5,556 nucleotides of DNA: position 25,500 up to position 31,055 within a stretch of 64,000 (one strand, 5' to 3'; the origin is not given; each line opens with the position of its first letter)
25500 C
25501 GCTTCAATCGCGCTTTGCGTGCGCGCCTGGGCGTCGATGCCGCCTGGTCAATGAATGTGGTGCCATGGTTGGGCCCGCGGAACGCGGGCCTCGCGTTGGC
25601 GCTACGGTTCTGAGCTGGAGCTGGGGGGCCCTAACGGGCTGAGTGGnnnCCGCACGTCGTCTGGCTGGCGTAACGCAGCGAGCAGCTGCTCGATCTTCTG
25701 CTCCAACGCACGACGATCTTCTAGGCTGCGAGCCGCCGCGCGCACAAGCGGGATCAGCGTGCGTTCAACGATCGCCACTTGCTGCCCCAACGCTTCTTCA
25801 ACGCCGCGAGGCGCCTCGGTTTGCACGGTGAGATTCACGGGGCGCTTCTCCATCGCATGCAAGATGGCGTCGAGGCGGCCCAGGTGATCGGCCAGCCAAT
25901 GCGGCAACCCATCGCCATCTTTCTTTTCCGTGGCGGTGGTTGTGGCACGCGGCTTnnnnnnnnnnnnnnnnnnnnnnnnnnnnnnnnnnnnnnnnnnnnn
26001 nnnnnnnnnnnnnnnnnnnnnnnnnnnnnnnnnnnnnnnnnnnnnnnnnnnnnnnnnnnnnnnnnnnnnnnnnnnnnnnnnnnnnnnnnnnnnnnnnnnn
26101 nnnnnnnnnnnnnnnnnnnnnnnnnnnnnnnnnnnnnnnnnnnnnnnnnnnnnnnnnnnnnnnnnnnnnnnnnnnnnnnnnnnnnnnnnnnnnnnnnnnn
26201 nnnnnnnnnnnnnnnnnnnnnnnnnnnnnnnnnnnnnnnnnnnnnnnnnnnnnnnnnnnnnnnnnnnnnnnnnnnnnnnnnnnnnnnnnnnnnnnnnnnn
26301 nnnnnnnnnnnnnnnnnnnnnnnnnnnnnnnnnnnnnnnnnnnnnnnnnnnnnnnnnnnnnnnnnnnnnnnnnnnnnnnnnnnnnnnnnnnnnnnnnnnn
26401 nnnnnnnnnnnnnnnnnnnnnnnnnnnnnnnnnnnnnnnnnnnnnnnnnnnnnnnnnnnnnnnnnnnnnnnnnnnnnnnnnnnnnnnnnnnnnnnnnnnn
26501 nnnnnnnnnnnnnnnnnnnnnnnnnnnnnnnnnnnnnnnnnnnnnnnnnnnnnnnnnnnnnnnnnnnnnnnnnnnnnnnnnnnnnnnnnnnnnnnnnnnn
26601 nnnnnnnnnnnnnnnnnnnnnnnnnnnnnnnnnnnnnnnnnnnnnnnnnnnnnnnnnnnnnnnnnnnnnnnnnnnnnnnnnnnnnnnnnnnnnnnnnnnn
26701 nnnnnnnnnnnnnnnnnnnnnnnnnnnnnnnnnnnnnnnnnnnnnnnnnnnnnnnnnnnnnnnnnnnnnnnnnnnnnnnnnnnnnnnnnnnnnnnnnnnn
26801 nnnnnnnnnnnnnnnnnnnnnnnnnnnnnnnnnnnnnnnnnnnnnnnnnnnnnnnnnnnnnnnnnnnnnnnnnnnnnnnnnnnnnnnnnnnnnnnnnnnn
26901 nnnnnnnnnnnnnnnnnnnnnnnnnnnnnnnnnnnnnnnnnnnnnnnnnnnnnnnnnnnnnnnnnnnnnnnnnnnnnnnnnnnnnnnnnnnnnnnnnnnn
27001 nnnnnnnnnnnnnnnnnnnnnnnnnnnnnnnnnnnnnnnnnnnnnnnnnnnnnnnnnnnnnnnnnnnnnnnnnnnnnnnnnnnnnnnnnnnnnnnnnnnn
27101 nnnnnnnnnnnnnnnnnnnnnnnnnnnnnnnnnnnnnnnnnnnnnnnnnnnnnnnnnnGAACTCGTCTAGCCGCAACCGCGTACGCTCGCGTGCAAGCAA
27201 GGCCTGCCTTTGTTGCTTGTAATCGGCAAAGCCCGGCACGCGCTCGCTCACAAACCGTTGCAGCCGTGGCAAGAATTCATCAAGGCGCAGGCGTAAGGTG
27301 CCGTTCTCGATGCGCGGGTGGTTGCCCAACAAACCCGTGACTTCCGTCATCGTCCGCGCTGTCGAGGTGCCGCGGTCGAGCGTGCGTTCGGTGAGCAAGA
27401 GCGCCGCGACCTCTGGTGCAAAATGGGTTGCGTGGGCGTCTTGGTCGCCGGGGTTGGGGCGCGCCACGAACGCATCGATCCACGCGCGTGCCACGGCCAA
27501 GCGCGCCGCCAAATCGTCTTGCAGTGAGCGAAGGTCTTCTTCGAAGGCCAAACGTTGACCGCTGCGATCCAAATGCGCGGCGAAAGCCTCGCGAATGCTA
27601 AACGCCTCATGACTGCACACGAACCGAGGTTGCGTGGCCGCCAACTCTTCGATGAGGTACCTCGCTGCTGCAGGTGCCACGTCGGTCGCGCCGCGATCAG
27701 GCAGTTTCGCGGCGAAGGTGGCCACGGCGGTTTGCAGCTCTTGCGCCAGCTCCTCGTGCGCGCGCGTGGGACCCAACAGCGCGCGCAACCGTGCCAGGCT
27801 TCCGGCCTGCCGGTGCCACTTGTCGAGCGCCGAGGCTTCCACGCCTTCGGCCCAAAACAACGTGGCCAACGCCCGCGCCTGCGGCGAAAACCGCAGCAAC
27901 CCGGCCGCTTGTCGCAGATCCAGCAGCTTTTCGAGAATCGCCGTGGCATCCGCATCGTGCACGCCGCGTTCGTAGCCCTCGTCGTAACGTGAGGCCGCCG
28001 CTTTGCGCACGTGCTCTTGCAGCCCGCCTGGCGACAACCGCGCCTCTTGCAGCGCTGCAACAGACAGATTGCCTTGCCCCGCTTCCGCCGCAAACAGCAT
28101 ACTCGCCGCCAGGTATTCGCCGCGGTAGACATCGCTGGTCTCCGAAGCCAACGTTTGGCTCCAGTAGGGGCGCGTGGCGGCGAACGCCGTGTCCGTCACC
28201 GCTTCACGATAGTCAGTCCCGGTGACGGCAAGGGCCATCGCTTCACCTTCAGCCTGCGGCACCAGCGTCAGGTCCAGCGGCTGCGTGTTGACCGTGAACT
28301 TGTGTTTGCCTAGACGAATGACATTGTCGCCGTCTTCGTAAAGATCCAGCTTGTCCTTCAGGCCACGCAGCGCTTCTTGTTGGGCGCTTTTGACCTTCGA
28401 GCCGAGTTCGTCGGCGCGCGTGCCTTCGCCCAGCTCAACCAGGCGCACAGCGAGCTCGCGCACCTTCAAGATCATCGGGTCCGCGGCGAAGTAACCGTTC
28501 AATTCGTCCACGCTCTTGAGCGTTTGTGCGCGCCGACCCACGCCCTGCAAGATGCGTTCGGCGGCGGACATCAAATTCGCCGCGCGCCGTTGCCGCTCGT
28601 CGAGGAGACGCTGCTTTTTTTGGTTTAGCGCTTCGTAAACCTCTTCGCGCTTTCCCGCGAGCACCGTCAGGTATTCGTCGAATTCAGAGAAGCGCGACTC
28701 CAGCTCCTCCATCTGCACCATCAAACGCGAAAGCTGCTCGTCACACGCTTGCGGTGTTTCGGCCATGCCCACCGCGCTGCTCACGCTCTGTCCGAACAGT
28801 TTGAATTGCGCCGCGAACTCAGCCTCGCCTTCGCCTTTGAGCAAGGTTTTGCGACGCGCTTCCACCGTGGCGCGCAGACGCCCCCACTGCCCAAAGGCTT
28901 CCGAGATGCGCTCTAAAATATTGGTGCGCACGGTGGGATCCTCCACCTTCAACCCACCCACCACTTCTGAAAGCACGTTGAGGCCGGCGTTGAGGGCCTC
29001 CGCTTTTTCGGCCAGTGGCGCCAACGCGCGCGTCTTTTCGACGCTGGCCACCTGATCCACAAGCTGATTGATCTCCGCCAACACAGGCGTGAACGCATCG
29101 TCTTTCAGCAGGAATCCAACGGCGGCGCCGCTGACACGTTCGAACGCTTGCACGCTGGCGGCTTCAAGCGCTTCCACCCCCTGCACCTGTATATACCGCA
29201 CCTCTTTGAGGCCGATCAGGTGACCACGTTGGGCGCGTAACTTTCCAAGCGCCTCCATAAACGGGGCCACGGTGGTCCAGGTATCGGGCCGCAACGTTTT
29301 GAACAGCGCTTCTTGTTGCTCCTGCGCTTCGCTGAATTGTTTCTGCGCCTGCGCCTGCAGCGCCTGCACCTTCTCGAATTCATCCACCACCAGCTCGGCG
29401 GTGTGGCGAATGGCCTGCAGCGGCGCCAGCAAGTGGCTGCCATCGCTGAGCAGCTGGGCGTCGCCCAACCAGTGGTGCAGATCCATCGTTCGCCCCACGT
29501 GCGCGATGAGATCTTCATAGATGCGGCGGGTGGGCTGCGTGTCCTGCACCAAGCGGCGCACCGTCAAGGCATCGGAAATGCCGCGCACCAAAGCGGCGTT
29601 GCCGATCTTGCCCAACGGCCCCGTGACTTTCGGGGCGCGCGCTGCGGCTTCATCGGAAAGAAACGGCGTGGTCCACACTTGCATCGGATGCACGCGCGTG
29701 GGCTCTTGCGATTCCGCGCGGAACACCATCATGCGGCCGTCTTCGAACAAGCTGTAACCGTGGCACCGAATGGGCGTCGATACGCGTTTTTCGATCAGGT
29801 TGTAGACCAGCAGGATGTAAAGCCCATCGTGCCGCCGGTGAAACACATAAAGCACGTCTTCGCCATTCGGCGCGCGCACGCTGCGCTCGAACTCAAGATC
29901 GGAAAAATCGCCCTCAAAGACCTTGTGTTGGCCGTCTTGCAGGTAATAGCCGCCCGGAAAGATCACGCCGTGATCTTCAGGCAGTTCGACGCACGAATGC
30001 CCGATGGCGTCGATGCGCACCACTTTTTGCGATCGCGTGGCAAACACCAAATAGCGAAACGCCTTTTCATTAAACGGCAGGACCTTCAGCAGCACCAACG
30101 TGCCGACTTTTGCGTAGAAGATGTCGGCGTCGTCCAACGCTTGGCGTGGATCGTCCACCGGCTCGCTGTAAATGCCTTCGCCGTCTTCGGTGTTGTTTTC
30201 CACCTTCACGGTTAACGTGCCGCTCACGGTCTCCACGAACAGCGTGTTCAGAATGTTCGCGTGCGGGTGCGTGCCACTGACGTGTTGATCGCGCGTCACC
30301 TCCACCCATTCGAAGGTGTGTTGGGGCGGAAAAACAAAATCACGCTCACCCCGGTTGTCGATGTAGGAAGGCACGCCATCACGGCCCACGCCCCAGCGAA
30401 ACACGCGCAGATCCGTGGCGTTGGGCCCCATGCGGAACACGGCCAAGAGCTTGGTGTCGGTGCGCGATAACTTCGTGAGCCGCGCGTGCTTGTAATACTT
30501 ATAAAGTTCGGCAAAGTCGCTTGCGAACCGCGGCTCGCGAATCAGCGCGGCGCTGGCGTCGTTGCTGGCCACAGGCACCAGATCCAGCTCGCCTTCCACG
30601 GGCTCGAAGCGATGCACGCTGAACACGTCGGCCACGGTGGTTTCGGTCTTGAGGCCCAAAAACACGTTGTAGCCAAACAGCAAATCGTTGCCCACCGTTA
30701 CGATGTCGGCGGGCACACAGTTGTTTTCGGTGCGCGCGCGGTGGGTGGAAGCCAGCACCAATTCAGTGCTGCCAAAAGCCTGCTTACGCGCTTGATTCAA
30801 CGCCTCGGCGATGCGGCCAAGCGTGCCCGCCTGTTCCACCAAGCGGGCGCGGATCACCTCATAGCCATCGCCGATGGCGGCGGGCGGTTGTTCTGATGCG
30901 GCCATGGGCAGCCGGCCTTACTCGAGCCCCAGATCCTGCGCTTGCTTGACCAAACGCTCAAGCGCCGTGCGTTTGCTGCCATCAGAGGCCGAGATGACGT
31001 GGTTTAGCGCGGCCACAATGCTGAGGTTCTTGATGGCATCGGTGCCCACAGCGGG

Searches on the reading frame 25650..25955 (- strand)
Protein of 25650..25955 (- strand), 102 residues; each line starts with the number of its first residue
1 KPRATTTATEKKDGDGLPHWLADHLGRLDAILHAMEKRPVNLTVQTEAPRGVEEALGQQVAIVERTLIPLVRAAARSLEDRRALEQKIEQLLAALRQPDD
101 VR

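Call 72: search_protein_families(library=pfam, proteins=[window:25650-25955:-], max_evalue=10)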
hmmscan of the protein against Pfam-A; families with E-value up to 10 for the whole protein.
window:25650-25955:- (102 aa): 1 family
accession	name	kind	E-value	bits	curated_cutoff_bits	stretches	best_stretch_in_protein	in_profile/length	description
PF19491.4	DUF6026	-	3.7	8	26.6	1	77-97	24-45/51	Family of unknown function (DUF6026)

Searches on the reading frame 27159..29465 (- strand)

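Call 72: search_protein_families(library=pfam, proteins=[window:27159-29465:-], max_evalue=10)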
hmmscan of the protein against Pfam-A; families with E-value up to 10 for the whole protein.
window:27159-29465:- (769 aa): 3 families
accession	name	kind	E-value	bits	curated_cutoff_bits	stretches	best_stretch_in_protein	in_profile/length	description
PF25472.1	DUF7902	-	1e-24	86.9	26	1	123-206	1-84/85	Domain of unknown function (DUF7902)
PF06295.17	ZapG-like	-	0.15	12.6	33.5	1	241-296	33-88/123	Z-ring associated protein G-like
PF23236.1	WH2_Lhr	-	1.7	9.6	27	1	548-603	21-76/105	Large helicase-related protein, winged-helix domain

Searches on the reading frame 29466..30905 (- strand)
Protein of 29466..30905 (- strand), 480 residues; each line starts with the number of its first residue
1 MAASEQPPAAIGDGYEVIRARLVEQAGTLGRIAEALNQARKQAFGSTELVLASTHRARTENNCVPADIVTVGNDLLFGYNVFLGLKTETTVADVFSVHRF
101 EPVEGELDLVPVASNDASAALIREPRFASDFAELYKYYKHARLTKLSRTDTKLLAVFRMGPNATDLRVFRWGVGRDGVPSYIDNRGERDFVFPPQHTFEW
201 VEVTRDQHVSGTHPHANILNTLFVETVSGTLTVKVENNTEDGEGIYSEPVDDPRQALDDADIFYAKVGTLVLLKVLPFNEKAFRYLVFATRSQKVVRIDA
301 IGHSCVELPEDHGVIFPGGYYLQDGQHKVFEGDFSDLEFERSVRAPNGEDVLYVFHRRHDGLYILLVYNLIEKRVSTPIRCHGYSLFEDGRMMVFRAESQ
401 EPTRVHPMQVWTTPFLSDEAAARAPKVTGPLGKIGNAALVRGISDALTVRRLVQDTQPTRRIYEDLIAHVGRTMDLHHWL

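Call 64: search_protein_representatives(protein=window:29466-30905:-)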
Query: 480 residues. Proteins with E-value up to 0.001 (for the whole library): 722; up to 1e-10: 535; up to 1e-30: 256. The best 150 are listed.
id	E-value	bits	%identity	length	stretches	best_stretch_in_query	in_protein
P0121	3.2e-183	626.4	59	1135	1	14-480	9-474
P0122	5.9e-178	609.1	57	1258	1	11-480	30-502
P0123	1.6e-175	601.1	58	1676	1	9-480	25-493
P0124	4.8e-173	592.9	56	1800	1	11-479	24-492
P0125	2.7e-172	590.4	55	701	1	6-480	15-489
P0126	5.2e-172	589.5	58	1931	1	14-480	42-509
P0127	1.4e-167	574.8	57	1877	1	2-480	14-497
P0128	6.3e-167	572.7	54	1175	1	10-480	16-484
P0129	1.3e-163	561.8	56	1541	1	13-480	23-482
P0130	2.9e-162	557.3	54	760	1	9-480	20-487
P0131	1.2e-161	555.3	55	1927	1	5-480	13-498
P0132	3.0e-161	554.0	54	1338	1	14-480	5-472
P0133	1.2e-154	532.3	52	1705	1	9-480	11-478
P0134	1.6e-154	531.9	53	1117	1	9-480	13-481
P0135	1.8e-151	521.7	52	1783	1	11-480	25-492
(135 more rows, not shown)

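Call 66: search_dna_similar(query=window:29466-30905:-, collection=plasmids, mode=protein, max_rows=15)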
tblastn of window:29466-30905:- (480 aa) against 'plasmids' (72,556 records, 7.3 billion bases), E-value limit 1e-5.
Records with a match: 13; places in all: 13; records where one place covers at least 80% of the query: 13.
Best place of each record, by identity: <60% 13.
By first word of the organism name: Streptomyces 3; Proteus 2; Deinococcus 2; Nonomuraea 1; Pseudomonas 1; Halomonas 1; Hymenobacter 1; Vibrio 1; Photobacterium 1.
By predicted mobility (MOB-suite, as given by PLSDB): non-mobilizable 10; mobilizable 3.
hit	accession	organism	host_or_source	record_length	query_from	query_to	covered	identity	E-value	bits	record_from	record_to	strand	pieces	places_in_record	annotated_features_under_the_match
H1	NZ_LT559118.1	Nonomuraea gerenzanensis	-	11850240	15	480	97%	58.8%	1e-170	540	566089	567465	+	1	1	none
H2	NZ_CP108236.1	Streptomyces sp. NBC_00080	-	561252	15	480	97%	54.2%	4e-155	495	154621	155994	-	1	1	DNA repair ATPase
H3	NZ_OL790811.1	Proteus mirabilis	-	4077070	10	480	98%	51.3%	2e-153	489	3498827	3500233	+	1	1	none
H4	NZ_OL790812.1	Proteus mirabilis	-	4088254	10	480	98%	51.3%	2e-153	489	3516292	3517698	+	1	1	none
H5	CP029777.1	Deinococcus actinosclerus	mixed culture,wastewater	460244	1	480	100%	48.3%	4e-136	440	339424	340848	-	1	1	DNA repair protein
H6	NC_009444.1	Pseudomonas fluorescens SBW25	-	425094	8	480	99%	48.9%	4e-145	466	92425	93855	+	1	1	DNA repair ATPase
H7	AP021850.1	Deinococcus grandis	-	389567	1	480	100%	48.1%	4e-136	440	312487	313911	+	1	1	hypothetical protein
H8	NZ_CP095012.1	Streptomyces sp. 2P-4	cell culture,mudflats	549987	15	480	97%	45.5%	2e-119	392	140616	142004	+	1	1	DNA repair ATPase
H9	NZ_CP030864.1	Streptomyces globosus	cell culture,environment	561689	15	480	97%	45.5%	2e-119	392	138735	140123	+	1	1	DNA repair ATPase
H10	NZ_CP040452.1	Halomonas sp. PA16-9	-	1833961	14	480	97%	45.2%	1e-131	427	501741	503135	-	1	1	none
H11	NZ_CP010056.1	Hymenobacter sp. DG25B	single cell,soil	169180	15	480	97%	42.3%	5e-123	402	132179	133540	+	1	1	DNA repair ATPase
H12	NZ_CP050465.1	Vibrio campbellii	single cell,seawater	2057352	1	480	100%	39.5%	3e-119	391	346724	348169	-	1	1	none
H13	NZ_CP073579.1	Photobacterium sp. GJ3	-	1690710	1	480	100%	39.3%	4e-118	388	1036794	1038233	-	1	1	record has no annotation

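Call 67: get_annotated_region(hit=H6, flank=9000)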
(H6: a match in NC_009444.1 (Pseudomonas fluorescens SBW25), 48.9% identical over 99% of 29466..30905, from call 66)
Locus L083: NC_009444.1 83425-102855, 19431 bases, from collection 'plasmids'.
description: Pseudomonas fluorescens SBW25 plasmid pQBR103, complete sequence
organism: Pseudomonas fluorescens SBW25 (NCBI taxid 216595)
taxonomy: Bacteria; Pseudomonadota; Gammaproteobacteria; Pseudomonadales; Pseudomonadaceae; Pseudomonas; Pseudomonas fluorescens; Pseudomonas fluorescens SBW25
host: -; source: -; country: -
typing (MOB-suite, as given by PLSDB): non-mobilizable; replicon rep_cluster_1081; mating-pair formation MPF_I
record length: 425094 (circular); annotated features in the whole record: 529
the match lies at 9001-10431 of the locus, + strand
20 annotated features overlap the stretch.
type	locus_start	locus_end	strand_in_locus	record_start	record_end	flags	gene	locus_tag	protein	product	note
CDS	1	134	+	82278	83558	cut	-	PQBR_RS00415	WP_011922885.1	site-specific DNA-methyltransferase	GO:0006306 - DNA methylation [Evidence IEA]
CDS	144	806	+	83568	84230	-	-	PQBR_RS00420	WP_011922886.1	hypothetical protein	-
CDS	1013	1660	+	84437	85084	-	-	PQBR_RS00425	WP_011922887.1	YjfI family protein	-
CDS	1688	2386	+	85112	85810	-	-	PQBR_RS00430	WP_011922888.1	PspA/IM30 family protein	-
CDS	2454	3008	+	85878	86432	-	-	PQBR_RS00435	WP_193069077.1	rhomboid family intramembrane serine protease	-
CDS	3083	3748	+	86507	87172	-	-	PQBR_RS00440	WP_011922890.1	DUF2491 family protein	-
CDS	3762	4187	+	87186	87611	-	-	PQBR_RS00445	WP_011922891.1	DUF350 domain-containing protein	-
CDS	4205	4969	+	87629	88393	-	-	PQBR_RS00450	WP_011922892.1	DUF1190 domain-containing protein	-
CDS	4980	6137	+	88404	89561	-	-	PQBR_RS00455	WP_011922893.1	glutathionylspermidine synthase family protein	-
CDS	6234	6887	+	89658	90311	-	-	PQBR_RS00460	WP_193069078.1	hypothetical protein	-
CDS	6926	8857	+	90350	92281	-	-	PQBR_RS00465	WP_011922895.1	SPFH domain-containing protein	-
CDS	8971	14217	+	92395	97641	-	-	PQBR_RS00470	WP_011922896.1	DNA repair ATPase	-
CDS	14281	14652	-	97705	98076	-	-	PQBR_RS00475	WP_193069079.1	histone-like nucleoid-structuring protein, MvaT/MvaU family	GO:0071824 - protein-DNA complex organization [Evidence IEA]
CDS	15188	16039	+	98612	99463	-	-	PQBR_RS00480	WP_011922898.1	hypothetical protein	-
CDS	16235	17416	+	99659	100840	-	-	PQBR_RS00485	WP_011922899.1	C2H2-type zinc finger protein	-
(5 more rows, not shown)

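Call 68: get_annotated_region(hit=H2, flank=9000)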
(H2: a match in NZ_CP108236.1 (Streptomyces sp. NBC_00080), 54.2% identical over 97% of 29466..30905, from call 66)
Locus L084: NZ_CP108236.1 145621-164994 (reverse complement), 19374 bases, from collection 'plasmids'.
description: Streptomyces sp. NBC_00080 plasmid unnamed1, complete sequence
organism: Streptomyces sp. NBC_00080 (NCBI taxid 2975645)
taxonomy: Bacteria; Actinomycetota; Actinomycetes; Kitasatosporales; Streptomycetaceae; Streptomyces; Streptomyces sp. NBC 00080
host: -; source: -; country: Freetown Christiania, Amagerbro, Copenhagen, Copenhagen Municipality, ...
typing (MOB-suite, as given by PLSDB): non-mobilizable; replicon rep_cluster_43
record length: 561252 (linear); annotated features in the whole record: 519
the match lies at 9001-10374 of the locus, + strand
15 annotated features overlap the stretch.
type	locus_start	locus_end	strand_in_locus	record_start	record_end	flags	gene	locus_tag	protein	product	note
CDS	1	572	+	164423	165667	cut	-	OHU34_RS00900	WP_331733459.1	cation:proton antiporter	GO:0006812 - monoatomic cation transport [Evidence IEA]; GO:1902600 - proton transmembrane transport [Evidence IEA]; ...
CDS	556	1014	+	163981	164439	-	-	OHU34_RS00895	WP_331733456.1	CBS domain-containing protein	-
CDS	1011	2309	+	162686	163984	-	-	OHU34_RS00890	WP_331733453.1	ArsB/NhaD family transporter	-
CDS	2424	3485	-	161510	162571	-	-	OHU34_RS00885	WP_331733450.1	helix-turn-helix domain-containing protein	-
CDS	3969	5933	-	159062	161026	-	-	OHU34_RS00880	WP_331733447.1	NAD-binding protein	GO:0006813 - potassium ion transport [Evidence IEA]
CDS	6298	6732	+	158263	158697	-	-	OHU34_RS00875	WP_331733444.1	hypothetical protein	-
CDS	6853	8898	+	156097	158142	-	-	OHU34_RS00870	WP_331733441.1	flotillin family protein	-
CDS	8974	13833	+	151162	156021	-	-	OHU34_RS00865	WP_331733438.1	DNA repair ATPase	-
CDS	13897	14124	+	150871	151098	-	-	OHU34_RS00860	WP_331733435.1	hypothetical protein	-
CDS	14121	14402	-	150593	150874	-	-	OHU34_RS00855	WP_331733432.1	hypothetical protein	-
CDS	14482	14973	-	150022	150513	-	-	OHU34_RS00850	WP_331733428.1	CBS domain-containing protein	-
CDS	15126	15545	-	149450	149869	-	-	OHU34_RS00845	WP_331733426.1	hypothetical protein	-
CDS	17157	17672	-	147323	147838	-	-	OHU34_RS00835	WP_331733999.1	hypothetical protein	-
CDS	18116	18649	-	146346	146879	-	-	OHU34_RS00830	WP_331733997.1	TerD family protein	-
CDS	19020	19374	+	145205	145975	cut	-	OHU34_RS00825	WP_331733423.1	hypothetical protein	-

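Call 70: get_annotated_region(hit=H3, flank=9000)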
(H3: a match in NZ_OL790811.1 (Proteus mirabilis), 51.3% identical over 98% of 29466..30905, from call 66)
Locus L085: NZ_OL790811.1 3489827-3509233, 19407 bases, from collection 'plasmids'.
description: Proteus mirabilis strain H63 plasmid unnamed, complete sequence
organism: Proteus mirabilis (NCBI taxid 584)
taxonomy: Bacteria; Pseudomonadota; Gammaproteobacteria; Enterobacterales; Morganellaceae; Proteus; Proteus mirabilis
host: -; source: -; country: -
typing (MOB-suite, as given by PLSDB): mobilizable; relaxase MOBP
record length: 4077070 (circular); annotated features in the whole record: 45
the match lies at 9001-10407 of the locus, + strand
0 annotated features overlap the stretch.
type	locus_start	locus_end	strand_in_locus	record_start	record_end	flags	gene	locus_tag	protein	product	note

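Call 73: get_annotated_region(hit=H5, flank=8000)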
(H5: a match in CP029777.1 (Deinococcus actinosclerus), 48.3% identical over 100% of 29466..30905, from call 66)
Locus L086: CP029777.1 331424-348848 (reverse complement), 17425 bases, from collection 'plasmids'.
description: Deinococcus actinosclerus strain SJTR plasmid unnamed3, complete sequence
organism: Deinococcus actinosclerus (NCBI taxid 1768108)
taxonomy: Bacteria; Deinococcota; Deinococci; Deinococcales; Deinococcaceae; Deinococcus; Deinococcus actinosclerus
host: -; source: mixed culture,wastewater; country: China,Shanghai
typing (MOB-suite, as given by PLSDB): non-mobilizable
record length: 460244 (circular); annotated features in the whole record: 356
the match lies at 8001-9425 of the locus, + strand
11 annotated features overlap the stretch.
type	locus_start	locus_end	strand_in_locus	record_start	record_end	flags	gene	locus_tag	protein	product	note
CDS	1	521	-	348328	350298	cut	-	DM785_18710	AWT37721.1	hypothetical protein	-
CDS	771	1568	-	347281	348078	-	modB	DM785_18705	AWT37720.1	molybdate ABC transporter permease subunit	-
CDS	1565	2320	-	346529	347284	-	modA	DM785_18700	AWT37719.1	molybdate ABC transporter substrate-binding protein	-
CDS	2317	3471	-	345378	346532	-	-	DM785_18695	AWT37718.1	XRE family transcriptional regulator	-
CDS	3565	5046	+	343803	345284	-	-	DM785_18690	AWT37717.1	GGDEF domain-containing protein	-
CDS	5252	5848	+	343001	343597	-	-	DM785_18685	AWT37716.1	hypothetical protein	-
CDS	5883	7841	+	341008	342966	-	-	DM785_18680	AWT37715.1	hypothetical protein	-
CDS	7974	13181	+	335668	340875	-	-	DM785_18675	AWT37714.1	DNA repair protein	-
CDS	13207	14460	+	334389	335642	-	-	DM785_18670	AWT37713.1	glycerate kinase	-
CDS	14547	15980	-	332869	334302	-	-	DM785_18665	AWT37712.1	guanine permease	-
CDS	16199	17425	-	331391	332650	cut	-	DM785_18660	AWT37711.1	transcriptional regulator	-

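Call 74: get_annotated_region(hit=H11, flank=8000)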
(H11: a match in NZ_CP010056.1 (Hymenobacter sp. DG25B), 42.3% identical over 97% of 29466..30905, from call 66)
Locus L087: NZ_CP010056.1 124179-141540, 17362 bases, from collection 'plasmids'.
description: Hymenobacter sp. DG25B plasmid unnamed, complete sequence
organism: Hymenobacter sp. DG25B (NCBI taxid 1385664)
taxonomy: Bacteria; Bacteroidota; Cytophagia; Cytophagales; Hymenobacteraceae; Hymenobacter; Hymenobacter sp. DG25B
host: -; source: single cell,soil; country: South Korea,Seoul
typing (MOB-suite, as given by PLSDB): non-mobilizable
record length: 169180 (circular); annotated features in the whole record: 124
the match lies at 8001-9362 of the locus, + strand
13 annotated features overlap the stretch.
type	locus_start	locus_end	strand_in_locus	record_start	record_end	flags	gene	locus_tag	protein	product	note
CDS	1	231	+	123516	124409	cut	-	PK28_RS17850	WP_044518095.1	carbohydrate kinase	GO:0005975 - carbohydrate metabolic process [Evidence IEA]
CDS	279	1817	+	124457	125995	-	-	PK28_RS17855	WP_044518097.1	glycoside hydrolase family 32 protein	-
CDS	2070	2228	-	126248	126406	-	-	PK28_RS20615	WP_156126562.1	hypothetical protein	-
CDS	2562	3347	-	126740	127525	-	-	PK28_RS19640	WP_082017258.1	LexA family transcriptional regulator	-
CDS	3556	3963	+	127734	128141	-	-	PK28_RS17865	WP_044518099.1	molecular chaperone Tir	-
CDS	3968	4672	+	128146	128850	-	-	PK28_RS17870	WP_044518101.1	PspA/IM30 family protein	-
CDS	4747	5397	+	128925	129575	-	-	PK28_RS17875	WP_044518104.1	DUF1449 family protein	-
CDS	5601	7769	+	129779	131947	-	-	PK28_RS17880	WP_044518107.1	hypothetical protein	-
CDS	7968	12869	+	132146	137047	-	-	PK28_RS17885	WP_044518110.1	DNA repair ATPase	-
CDS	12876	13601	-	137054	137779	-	-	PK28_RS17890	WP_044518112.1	LytTR family DNA-binding domain-containing protein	-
CDS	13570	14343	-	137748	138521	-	-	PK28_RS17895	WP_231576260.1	histidine kinase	GO:0000160 - phosphorelay signal transduction system [Evidence IEA]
CDS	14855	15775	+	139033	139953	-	-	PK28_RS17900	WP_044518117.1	ABC transporter ATP-binding protein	-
CDS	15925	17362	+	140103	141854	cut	-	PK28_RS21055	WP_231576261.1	hypothetical protein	-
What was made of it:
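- The same genes are annotated on pQBR103 and a Hymenobacter plasmid (calls 67, 74). The family is present on megaplasmids: pQBR103 and Streptomyces, Deinococcus and Hymenobacter plasmids (calls 66-68, 73, 74).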

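Call 75: get_annotated_region(hit=H12, flank=8000)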
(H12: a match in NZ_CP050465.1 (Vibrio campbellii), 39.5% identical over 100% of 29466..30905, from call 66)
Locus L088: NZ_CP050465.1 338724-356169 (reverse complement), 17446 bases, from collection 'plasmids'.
description: Vibrio campbellii strain LJC015 plasmid unnamed1, complete sequence
organism: Vibrio campbellii (NCBI taxid 680)
taxonomy: Bacteria; Pseudomonadota; Gammaproteobacteria; Vibrionales; Vibrionaceae; Vibrio; Vibrio campbellii
host: -; source: single cell,seawater; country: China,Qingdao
typing (MOB-suite, as given by PLSDB): non-mobilizable
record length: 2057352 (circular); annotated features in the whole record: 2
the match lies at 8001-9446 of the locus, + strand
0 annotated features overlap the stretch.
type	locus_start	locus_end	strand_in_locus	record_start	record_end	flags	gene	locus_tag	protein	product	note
